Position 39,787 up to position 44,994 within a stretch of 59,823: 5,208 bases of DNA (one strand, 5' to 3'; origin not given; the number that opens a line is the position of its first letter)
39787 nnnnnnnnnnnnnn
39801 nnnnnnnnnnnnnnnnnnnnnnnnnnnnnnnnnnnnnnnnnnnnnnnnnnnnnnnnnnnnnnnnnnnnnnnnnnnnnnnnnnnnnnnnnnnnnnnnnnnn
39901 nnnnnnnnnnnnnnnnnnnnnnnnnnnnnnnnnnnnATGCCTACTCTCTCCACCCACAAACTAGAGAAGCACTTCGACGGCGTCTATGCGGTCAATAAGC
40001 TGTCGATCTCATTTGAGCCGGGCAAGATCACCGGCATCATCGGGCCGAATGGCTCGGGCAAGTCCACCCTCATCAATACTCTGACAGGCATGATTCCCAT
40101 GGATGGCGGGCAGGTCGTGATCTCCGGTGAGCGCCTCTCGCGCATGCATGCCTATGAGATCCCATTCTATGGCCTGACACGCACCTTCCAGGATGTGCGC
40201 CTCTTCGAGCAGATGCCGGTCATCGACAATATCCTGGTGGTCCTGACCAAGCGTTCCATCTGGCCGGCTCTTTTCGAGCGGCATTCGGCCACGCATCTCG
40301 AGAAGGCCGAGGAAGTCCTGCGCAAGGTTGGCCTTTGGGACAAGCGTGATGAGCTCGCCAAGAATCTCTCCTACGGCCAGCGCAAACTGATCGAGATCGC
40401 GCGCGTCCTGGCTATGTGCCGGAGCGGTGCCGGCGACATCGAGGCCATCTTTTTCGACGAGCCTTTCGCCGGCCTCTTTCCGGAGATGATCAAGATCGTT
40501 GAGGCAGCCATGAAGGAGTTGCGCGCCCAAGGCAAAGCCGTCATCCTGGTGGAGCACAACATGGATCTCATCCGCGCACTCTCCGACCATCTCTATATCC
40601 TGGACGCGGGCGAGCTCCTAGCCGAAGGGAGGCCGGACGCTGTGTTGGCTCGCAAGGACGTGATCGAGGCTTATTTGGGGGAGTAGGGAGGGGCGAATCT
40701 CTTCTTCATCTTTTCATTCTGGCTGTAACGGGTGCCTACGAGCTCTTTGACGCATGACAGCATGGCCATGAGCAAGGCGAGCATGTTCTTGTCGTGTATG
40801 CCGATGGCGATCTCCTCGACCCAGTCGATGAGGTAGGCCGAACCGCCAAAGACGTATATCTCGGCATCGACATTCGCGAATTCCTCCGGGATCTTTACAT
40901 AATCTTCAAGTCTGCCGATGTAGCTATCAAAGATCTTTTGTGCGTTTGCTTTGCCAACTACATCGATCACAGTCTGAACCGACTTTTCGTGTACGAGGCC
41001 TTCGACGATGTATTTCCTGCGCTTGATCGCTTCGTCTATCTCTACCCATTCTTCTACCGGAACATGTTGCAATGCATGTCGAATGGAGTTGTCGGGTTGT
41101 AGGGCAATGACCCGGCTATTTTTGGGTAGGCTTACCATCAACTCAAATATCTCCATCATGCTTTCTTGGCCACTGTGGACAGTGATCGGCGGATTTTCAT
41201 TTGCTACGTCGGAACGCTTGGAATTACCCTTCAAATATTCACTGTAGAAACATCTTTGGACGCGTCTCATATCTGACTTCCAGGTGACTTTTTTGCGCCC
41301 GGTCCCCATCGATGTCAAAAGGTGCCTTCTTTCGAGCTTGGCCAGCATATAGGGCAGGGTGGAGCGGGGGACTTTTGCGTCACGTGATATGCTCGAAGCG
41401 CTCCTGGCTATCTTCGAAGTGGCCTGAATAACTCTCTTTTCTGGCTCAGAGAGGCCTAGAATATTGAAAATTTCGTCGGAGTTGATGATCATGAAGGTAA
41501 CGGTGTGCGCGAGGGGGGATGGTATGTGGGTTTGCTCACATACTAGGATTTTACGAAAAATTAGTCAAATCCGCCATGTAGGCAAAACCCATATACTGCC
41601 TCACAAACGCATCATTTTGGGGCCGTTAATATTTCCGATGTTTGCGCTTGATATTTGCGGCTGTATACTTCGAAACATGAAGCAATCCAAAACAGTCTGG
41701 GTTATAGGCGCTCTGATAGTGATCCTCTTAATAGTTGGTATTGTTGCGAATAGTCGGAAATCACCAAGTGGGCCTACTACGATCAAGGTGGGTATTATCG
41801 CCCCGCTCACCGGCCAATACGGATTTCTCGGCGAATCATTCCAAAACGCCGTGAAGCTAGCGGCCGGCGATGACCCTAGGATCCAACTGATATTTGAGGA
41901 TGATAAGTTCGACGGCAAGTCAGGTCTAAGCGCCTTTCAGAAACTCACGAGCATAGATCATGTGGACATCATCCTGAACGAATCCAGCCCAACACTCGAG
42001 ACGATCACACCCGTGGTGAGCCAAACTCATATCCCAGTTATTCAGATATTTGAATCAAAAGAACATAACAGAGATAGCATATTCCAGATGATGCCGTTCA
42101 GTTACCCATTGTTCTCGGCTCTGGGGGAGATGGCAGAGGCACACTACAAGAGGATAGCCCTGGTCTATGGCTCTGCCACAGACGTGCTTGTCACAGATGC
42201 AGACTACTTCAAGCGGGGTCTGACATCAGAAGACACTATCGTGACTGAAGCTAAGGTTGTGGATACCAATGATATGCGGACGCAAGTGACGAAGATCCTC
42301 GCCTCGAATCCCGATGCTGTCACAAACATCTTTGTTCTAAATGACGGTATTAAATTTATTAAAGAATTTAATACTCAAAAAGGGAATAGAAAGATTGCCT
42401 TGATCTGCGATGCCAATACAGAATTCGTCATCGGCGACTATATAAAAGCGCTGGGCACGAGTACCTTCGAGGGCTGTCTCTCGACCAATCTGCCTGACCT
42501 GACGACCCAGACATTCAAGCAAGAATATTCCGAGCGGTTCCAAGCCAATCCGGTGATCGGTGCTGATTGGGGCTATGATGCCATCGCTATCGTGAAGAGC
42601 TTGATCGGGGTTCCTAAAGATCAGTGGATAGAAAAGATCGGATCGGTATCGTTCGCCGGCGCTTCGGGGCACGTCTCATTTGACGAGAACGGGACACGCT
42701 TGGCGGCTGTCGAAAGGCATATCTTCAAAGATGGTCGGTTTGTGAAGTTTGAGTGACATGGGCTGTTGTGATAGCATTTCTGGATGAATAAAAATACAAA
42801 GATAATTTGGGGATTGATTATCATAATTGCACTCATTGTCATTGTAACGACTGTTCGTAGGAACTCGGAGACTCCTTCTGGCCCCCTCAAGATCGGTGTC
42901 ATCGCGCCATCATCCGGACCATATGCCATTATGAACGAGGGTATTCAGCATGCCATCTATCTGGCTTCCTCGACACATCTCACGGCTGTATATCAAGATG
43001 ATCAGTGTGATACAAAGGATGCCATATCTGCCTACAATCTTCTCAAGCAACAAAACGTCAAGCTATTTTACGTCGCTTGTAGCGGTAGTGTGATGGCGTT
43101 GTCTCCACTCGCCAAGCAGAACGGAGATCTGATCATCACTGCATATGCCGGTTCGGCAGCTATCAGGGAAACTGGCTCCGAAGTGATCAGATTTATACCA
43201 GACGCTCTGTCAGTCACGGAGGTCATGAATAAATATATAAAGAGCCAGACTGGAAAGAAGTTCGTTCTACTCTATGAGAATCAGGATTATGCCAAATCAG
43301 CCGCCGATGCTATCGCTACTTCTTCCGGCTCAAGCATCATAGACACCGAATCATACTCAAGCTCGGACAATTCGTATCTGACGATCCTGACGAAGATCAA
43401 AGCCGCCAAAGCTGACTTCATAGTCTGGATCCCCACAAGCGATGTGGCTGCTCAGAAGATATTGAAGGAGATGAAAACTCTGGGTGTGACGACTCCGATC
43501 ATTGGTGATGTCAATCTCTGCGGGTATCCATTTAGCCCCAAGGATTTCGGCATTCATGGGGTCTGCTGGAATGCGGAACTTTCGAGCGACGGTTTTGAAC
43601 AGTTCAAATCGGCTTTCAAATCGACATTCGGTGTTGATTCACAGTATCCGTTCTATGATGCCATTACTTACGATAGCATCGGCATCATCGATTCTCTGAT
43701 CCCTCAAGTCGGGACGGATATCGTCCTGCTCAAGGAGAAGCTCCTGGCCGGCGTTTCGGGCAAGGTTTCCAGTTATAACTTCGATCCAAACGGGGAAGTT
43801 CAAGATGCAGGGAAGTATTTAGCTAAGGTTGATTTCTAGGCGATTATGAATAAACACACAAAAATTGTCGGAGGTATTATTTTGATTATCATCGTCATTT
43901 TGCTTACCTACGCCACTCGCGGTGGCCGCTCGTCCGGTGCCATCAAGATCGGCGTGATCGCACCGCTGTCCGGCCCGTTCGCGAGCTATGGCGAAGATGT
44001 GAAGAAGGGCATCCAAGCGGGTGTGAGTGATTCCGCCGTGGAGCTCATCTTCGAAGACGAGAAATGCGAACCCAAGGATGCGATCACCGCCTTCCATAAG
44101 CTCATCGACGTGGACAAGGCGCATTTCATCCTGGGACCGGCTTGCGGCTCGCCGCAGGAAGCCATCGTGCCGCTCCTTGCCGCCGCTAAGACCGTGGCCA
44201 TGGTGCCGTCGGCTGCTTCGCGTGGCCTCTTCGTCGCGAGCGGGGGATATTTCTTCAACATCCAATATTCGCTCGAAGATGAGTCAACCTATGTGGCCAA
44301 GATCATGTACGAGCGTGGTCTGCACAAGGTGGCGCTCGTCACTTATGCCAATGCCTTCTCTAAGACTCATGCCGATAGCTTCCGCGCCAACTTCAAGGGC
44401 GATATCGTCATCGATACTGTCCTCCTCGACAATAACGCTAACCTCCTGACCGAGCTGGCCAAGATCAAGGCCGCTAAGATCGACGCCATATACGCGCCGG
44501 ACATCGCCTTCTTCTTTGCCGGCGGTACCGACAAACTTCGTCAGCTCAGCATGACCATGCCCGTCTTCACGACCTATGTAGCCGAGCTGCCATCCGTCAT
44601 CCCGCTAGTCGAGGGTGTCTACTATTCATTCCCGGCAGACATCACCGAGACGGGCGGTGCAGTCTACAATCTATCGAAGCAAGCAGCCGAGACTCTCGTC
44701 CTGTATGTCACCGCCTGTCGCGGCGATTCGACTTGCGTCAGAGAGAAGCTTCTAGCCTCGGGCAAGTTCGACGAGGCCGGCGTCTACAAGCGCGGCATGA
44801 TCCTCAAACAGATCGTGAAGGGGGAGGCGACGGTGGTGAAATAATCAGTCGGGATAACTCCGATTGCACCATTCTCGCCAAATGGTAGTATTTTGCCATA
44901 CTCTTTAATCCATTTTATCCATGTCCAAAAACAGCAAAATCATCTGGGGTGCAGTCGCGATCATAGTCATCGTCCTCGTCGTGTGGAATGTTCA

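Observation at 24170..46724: Thirteen membrane-anchored LivK-type binding proteins interleaved with one dispersed livH/livM/livG/livF set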

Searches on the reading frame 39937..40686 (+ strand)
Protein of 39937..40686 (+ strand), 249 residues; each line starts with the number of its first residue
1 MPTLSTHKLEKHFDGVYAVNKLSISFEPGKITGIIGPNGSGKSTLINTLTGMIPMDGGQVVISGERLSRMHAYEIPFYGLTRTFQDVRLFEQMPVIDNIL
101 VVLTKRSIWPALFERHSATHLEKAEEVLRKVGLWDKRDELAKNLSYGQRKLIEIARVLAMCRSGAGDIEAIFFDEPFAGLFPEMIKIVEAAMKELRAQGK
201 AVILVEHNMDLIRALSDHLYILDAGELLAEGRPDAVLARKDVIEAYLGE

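Call 11: search_protein_families(library=pfam, proteins=[window:39937-40686:+], max_evalue=0.01)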
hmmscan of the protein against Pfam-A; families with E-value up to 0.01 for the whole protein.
window:39937-40686:+ (249 aa): 10 families
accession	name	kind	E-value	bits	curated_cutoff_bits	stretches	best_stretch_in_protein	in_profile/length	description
PF00005.33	ABC_tran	-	1.1e-24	88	25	1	20-160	2-125/137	ABC transporter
PF13304.12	AAA_21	-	1.5e-08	35.5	27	1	31-52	1-22/304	AAA domain, putative AbiEii toxin, Type IV TA system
PF13175.12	AAA_15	-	1.2e-07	32.1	32.1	0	21-50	16-44/374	AAA ATPase domain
PF12399.14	BCA_ABC_TP_C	-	4e-07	29.9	25.5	1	226-249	1-24/27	Branched-chain amino acid ATP-binding cassette transporter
PF02463.25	SMC_N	-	1.3e-06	28.4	40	1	17-196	13-187/220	RecF/RecN/SMC N terminal domain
PF13476.12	AAA_23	-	1.4e-06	29.6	27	1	20-50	11-40/201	AAA domain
PF13555.12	AAA_29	-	5.6e-05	23.3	27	1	23-49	16-42/61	P-loop containing region of AAA domain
PF13191.12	AAA_16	-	0.00072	20.5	32.6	1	34-93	29-82/167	AAA ATPase domain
PF03193.22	RsgA_GTPase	-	0.00096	19.5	30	1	21-58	99-135/174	RsgA GTPase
PF01926.29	MMR_HSR1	-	0.0056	17.2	21.9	0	33-52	3-22/113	50S ribosome-binding GTPase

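Call 34: search_protein_families(library=ncbifam, proteins=[window:39937-40686:+], max_evalue=0.01)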
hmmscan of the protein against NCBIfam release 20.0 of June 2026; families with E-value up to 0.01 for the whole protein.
window:39937-40686:+ (249 aa): 191 families (the best 25 are shown)
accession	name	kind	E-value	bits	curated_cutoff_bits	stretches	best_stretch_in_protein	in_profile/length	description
TIGR03411.1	urea_trans_UrtD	equivalog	5.3e-54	183.4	304.1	1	3-249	2-242/242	urea ABC transporter ATP-binding protein UrtD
NF008449.1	PRK11300.1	equivalog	5e-52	176.7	362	1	4-249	6-254/255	high-affinity branched-chain amino acid ABC transporter ATP-binding protein LivG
TIGR04406.1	LPS_export_lptB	equivalog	1.5e-42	145.5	240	1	4-249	2-235/239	LPS export ABC transporter ATP-binding protein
NF008144.0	PRK10895.1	equivalog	1.4e-36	126.2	381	1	1-249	1-237/241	LPS export ABC transporter ATP-binding protein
TIGR02315.1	ABC_phnC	equivalog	3e-34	118.5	266.1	1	4-236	2-233/243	phosphonate ABC transporter ATP-binding protein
TIGR01188.1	drrA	subfamily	6.6e-34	117.6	312.45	1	11-235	1-210/302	daunorubicin resistance ABC transporter, ATP-binding protein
NF041861.1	YtfR_transport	equivalog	3.4e-32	111.5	850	1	4-248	2-235/492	galactofuranose ABC transporter, ATP-binding protein YtfR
NF008442.0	PRK11288.1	equivalog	7.6e-32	110.2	689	1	2-248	6-242/504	L-arabinose ABC transporter ATP-binding protein AraG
NF010068.0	PRK13548.1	equivalog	8.5e-32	110.3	261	1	3-246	5-240/261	heme ABC transporter ATP-binding protein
TIGR03410.1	urea_trans_UrtE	equivalog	3e-31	108.6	285.8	1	4-236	1-219/230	urea ABC transporter ATP-binding subunit UrtE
NF047930.1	ABC_ATP_B6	equivalog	3.3e-30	105.2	670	1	4-237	3-224/510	putative B6 ABC transporter ATP-binding protein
TIGR04521.1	ECF_ATPase_2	equivalog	4.3e-30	104.7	330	1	17-245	19-241/279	energy-coupling factor transporter ATPase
NF010069.0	PRK13549.1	equivalog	2.1e-29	102.3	699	1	4-248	6-241/513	xylose ABC transporter ATP-binding protein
NF007027.0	PRK09493.1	equivalog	8.4e-29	100.6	379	1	7-239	5-226/240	glutamine ABC transporter ATP-binding protein GlnQ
TIGR03005.1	ectoine_ehuA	equivalog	1.7e-28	99.6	345.4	1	5-238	2-236/252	ectoine/hydroxyectoine ABC transporter ATP-binding protein EhuA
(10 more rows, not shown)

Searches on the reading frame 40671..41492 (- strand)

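Call 11: search_protein_families(library=pfam, proteins=[window:40671-41492:-], max_evalue=0.01)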
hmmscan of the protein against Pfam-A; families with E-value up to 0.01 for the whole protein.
window:40671-41492:- (273 aa): 0 families

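Call 34: search_protein_families(library=ncbifam, proteins=[window:40671-41492:-], max_evalue=0.01)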
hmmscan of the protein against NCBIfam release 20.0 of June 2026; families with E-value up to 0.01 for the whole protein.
window:40671-41492:- (273 aa): 0 families

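Call 59: search_protein_families(library=padloc, proteins=[window:40671-41492:-], max_evalue=0.01)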
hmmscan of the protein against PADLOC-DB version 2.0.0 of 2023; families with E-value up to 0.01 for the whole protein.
window:40671-41492:- (273 aa): 1 family
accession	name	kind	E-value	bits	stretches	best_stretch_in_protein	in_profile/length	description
PDLC01858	CARF3--CARF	-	0.0016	16.3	1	12-67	140-195/204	-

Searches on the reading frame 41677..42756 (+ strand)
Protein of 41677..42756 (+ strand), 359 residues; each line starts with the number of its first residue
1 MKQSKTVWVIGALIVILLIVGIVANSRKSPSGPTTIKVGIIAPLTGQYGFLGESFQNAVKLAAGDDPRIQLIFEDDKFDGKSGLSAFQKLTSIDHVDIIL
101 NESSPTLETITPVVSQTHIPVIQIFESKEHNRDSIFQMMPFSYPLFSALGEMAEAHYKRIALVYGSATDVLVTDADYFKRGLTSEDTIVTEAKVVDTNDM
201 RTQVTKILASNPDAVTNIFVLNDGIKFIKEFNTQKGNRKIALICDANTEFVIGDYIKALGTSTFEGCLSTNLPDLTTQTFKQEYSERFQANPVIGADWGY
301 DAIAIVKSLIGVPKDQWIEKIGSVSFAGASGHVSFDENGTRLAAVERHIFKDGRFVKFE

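Call 4: search_protein_families(library=pfam, proteins=[window:41677-42756:+], max_evalue=0.001)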
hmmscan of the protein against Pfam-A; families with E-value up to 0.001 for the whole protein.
window:41677-42756:+ (359 aa): 2 families
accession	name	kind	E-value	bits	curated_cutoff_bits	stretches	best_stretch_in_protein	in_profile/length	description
PF13458.12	Peripla_BP_6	-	3.7e-29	102.9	31.7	1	35-309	1-292/343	Periplasmic binding protein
PF01094.35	ANF_receptor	-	3e-07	30.3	25.4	1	67-343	23-343/353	Receptor family ligand binding region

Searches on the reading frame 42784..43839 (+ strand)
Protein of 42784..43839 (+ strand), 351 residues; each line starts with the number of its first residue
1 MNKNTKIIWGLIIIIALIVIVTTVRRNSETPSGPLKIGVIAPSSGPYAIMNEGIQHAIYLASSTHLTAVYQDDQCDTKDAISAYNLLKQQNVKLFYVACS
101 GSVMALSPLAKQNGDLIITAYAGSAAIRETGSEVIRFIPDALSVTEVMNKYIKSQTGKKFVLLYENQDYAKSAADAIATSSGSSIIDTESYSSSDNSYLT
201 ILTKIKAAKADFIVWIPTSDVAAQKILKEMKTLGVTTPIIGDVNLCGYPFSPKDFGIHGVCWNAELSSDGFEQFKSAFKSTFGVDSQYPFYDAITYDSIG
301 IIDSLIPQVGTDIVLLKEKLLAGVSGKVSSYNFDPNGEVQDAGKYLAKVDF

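Call 5: search_protein_families(library=pfam, proteins=[window:42784-43839:+], max_evalue=0.01)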
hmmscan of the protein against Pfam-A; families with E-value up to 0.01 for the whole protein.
window:42784-43839:+ (351 aa): 2 families
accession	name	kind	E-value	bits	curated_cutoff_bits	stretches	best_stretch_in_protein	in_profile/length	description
PF13458.12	Peripla_BP_6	-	6.6e-22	79.1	31.7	1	34-311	1-298/343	Periplasmic binding protein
PF01094.35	ANF_receptor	-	5.2e-14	52.5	25.4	1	59-237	18-204/353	Receptor family ligand binding region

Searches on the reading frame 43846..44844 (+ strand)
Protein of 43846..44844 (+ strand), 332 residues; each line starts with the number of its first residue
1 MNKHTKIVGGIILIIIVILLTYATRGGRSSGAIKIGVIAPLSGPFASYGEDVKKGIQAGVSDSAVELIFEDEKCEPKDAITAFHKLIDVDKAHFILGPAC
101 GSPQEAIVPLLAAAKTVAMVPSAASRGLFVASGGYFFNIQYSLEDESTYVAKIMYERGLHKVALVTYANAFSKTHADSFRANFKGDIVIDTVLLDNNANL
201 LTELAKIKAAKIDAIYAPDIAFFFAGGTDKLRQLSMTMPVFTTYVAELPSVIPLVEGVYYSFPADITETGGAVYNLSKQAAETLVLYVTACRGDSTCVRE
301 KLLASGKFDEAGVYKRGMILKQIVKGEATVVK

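Call 5: search_protein_families(library=pfam, proteins=[window:43846-44844:+], max_evalue=0.01)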
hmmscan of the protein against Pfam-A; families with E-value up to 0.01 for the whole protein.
window:43846-44844:+ (332 aa): 2 families
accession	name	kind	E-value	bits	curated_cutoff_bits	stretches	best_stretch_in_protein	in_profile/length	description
PF13458.12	Peripla_BP_6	-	3.7e-25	89.8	31.7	1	33-217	2-196/343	Periplasmic binding protein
PF01094.35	ANF_receptor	-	2.7e-05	23.8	25.4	1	63-185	23-145/353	Receptor family ligand binding region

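Call 24: search_solved_structures(query=window:43846-44844:+, max_evalue=0.001)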
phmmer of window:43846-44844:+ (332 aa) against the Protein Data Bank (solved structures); distinct sequences matched with E-value up to 0.001: 18.
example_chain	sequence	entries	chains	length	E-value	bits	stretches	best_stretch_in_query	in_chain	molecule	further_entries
4gnr_A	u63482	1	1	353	2.1e-11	47.1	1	31-220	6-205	ABC transporter substrate-binding protein-branched chain amino acid transport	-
4evs_A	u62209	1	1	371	1.4e-10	44.4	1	31-184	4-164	PUTATIVE ABC TRANSPORTER SUBUNIT, SUBSTRATE-BINDING COMPONENT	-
4zpj_A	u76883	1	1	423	2.6e-10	43.6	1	26-233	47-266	Extracellular ligand-binding receptor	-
4f06_A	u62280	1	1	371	2.9e-10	43.4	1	31-192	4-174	Extracellular ligand-binding receptor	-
4evq_A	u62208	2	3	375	7e-10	42.2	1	29-229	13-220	Putative ABC transporter subunit, substrate-binding component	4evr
4n0q_A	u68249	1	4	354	7.4e-09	38.8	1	32-216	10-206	Leu/Ile/Val-binding protein homolog 3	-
4ey3_A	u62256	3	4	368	1.3e-06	31.4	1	31-217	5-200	Twin-arginine translocation pathway signal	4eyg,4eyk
7ylt_B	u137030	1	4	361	1.5e-06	31.3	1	33-181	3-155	Putative ABC transporter, substrate-binding protein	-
1z15_A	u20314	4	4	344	2.2e-06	30.7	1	33-216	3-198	Leu/Ile/Val-binding protein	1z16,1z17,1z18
4nqr_A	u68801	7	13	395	3.7e-06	29.9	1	57-185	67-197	Amino acid/amide ABC transporter substrate-binding protein, HAAT family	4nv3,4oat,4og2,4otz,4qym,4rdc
4obb_A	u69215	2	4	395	3.7e-06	29.9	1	57-185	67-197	Amino acid/amide ABC transporter substrate-binding protein, HAAT family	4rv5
2liv_A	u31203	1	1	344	7.3e-06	29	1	33-216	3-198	LEUCINE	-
3td9_A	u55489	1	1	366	1e-05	28.5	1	32-138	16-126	Branched chain amino acid ABC transporter, periplasmic amino acid-binding protein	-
3sg0_A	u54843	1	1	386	2.4e-05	27.2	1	16-218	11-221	Extracellular ligand-binding receptor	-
4q6w_A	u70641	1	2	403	7.5e-05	25.6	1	22-239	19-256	Putative leu/ile/val-binding protein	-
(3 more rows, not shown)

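Call 51: predict_structure(alignment_id=A1)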
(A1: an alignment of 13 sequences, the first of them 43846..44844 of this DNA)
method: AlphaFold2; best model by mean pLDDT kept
length: 332 residues; sequences in the alignment: 13
mean_pLDDT: 86.0   pTM: 0.79
mean pLDDT of the five models: 86.0, 86.0, 85.0, 81.9, 79.7
residues with pLDDT >= 90: 183; 70-90: 105; 50-70: 38; < 50: 6
segments of 3 or more residues with pLDDT < 50: none
pLDDT, mean of each block of 10 residues (from residue 1): 60 77 50 92 88 93 90 95 97 94 93 96 91 94 93 95 89 91 96 75 89 88 63 82 69 74 77 88 93 94 94 92 85 85
secondary structure, 60 per line:
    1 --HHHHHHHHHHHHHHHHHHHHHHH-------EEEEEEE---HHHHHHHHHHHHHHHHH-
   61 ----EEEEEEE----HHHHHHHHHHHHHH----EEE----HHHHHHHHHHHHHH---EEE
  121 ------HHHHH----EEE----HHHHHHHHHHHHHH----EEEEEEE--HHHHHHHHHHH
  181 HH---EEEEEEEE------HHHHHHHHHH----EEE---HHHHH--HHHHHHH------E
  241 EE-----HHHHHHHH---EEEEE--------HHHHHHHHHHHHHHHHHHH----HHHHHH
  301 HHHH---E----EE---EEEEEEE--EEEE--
elements in order: H3-25 E33-39 H43-59 E65-71 H76-89 E94-96 H101-114 E118-120 H127-131 E136-138 H143-156 E161-167 H170-182 E186-193 H200-209 E214-216 H220-224 H227-233 E240-242 H248-255 E259-263 H272-290 H295-304 E318-324 E327-330

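Call 54: fold_search(model_id=the predicted structure, library=pdb)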
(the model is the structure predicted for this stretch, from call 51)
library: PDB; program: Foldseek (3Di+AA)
matches with E <= 10: 1779; with E <= 0.001: 1122
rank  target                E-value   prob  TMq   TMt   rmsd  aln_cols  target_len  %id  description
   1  3td9                  3.6e-20  1.00  0.80  0.76   3.2       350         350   19  Crystal structure of a Leucine binding protein LivK (TM1135) from Thermotoga maritima MSB8 at 1.90 A resolution (released 2011-09-07)
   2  4evs                  1.3e-19  1.00  0.77  0.70   3.5       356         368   19  Crystal structure of ABC transporter from R. palustris - solute binding protein (RPA0985) in complex with 4-hydroxybenzo (released 2012-05-23)
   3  4gnr                  2.4e-19  1.00  0.78  0.75   3.4       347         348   22  1.0 Angstrom resolution crystal structure of the branched-chain amino acid transporter substrate binding protein LivJ fr (released 2012-09-05)
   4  4evq_A                2.9e-19  1.00  0.79  0.74   3.2       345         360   18  Crystal structure of ABC transporter from R. palustris - solute binding protein (RPA0668) in complex with 4-hydroxyben (released 2012-05-23)
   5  4f06                  6.2e-19  1.00  0.78  0.71   3.3       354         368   19  Crystal structure of solute binding protein of ABC transporter from Rhodopseudomonas palustris HaA2 RPB_2270 in complex  (released 2012-08-15)
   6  4zpj                  2.0e-18  1.00  0.76  0.68   3.6       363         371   21  ABC transporter substrate-binding protein from Sphaerobacter thermophilus (released 2015-05-20)
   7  4evq_B                2.3e-18  1.00  0.77  0.70   3.5       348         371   20  Crystal structure of ABC transporter from R. palustris - solute binding protein (RPA0668) in complex with 4-hydroxyben (released 2012-05-23)
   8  4ey3                  4.2e-18  1.00  0.75  0.69   3.7       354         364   18  Crystal structure of solute binding protein of ABC transporter in complex with p-hydroxybenzoic acid (released 2012-05-30)
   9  8wch_A                6.3e-18  1.00  0.78  0.66   4.0       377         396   16  Crystal structure of SAR11_0655 bound to a co-purified ligand, L-pyroglutamate (released 2024-07-17)
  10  3sg0                  6.7e-18  1.00  0.77  0.71   3.9       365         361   16  The crystal structure of an extracellular ligand-binding receptor from Rhodopseudomonas palustris HaA2 (released 2011-06-29)
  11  7ylt_A                1.0e-17  1.00  0.72  0.67   4.2       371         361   17  Structure of a bacteria protein (released 2023-06-14)
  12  4eyg_A                1.3e-17  1.00  0.76  0.70   3.4       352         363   18  Crystal structure of solute binding protein of ABC transporter from Rhodopseudomonas palustris BisB5 in complex with v (released 2012-05-30)
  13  4n0q_A                1.7e-17  1.00  0.79  0.77   2.8       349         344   20  Crystal Structure of an ABC transporter, substrate-binding protein from Brucella melitensis 16M in complex with L-Leuc (released 2013-11-06)
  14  7ylt_D                1.9e-17  1.00  0.72  0.67   4.2       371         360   17  Structure of a bacteria protein (released 2023-06-14)
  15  4dqd                  3.3e-17  1.00  0.78  0.72   3.8       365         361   16  The crystal structure of a transporter in complex with 3-phenylpyruvic acid (released 2012-02-29)
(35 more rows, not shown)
